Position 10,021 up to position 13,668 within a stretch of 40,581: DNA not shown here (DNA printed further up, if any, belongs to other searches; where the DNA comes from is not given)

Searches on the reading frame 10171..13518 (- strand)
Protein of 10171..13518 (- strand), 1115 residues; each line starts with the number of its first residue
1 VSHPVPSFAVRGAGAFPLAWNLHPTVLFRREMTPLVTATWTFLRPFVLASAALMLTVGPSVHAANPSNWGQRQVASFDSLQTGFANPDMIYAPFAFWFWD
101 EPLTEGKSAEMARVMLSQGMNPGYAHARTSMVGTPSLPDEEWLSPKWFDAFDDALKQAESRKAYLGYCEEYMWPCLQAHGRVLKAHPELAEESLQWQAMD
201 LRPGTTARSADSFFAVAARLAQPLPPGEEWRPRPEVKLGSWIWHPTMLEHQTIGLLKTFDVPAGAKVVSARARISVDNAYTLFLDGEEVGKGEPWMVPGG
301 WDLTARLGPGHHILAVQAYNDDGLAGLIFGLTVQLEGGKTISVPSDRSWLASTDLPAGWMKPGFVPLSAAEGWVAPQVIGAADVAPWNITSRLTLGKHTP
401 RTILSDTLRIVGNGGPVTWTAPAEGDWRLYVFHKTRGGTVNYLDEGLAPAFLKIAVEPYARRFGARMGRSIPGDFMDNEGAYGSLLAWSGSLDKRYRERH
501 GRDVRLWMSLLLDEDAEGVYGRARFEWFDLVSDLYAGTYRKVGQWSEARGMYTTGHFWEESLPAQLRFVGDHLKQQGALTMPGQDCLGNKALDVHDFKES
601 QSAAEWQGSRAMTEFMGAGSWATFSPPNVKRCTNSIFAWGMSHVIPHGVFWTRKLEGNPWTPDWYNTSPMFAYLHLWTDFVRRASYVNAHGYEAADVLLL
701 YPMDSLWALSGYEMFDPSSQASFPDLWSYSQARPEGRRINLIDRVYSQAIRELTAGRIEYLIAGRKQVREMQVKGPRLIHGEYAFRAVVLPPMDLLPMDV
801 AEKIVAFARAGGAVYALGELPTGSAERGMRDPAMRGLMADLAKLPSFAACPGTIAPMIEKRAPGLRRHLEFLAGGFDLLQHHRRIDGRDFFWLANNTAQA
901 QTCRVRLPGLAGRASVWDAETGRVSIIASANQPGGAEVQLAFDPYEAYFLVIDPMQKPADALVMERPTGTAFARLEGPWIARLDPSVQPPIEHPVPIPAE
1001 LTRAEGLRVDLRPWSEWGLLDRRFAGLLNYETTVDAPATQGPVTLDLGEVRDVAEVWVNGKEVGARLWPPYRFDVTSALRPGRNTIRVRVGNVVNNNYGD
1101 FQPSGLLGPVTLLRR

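Call 70: search_protein_families(library=pfam, proteins=[window:10171-13518:-], max_evalue=0.00001)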
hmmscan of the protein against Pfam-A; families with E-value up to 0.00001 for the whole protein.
window:10171-13518:- (1115 aa): 3 families
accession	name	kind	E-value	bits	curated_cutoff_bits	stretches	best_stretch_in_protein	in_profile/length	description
PF17132.9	Glyco_hydro_106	-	1.6e-12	47.2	29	1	415-705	231-546/743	alpha-L-rhamnosidase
PF22666.2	Glyco_hydro_2_N2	-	4.7e-07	30.4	27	1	1030-1095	52-122/167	Glycosyl hydrolase 2 galactose-binding domain-like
PF02837.24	Glyco_hydro_2_N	-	8.7e-07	29.5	28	0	1032-1112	73-165/169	Glycosyl hydrolases family 2, sugar binding domain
